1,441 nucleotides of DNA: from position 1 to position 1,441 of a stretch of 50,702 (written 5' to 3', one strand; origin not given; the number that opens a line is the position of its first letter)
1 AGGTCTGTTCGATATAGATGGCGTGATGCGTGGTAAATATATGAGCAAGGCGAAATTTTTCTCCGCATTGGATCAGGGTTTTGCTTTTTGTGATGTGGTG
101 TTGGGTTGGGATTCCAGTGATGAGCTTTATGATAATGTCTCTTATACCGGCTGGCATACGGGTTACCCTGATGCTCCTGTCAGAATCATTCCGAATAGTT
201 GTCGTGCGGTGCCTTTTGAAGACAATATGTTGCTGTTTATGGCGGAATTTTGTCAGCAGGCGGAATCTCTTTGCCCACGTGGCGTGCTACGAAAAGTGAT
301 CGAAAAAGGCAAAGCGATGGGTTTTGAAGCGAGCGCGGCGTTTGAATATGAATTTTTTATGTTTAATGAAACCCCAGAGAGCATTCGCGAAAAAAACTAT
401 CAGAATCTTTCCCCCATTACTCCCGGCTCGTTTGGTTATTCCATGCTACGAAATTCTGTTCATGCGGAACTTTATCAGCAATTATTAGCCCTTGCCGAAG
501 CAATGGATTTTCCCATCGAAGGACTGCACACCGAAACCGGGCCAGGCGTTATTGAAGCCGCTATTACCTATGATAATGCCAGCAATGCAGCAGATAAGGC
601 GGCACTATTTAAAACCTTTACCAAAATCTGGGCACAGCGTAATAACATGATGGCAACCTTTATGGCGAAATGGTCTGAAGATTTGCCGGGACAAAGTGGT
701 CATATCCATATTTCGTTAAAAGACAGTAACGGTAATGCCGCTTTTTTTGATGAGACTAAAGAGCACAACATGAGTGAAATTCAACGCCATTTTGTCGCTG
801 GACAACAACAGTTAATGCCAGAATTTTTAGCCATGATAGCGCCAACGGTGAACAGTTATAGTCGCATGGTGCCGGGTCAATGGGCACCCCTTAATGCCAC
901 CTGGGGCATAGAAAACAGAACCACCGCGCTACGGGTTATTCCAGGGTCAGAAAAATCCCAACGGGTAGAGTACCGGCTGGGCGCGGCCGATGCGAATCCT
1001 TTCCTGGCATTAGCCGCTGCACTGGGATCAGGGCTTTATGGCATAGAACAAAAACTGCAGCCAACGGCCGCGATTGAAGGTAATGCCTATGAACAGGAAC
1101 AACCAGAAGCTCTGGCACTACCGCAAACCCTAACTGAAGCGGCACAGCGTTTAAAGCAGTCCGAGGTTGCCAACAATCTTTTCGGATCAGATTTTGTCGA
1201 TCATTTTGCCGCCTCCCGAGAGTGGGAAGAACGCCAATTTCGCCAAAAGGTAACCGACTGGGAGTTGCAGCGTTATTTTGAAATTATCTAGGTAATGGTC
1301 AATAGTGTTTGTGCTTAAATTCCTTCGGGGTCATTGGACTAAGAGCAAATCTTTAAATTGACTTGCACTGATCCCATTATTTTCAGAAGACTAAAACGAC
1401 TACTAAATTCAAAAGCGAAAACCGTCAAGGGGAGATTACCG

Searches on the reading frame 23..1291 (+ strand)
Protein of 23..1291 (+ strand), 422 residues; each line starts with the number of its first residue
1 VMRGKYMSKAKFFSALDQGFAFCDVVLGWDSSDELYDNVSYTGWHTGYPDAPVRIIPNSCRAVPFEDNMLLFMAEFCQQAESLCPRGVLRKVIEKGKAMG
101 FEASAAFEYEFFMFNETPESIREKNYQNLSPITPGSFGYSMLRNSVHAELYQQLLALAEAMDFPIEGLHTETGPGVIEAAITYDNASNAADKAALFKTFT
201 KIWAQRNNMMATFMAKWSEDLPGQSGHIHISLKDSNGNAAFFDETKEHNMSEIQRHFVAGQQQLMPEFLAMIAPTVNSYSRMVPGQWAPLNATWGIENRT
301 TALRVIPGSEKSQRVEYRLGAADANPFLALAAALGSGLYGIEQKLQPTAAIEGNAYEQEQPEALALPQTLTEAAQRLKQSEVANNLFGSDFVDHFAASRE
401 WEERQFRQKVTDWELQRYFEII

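Call 15: search_protein_families(library=pfam, proteins=[window:23-1291:+], max_evalue=0.01)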
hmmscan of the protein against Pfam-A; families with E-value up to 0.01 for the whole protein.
window:23-1291:+ (422 aa): 2 families
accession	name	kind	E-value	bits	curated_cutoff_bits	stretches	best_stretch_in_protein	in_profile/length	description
PF00120.29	Gln-synt_C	-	7.2e-102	341.4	24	1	83-418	2-344/344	Glutamine synthetase, catalytic domain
PF23934.1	DUF7270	-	0.0051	16.9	27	1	179-289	93-192/212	Domain of unknown function (DUF7270)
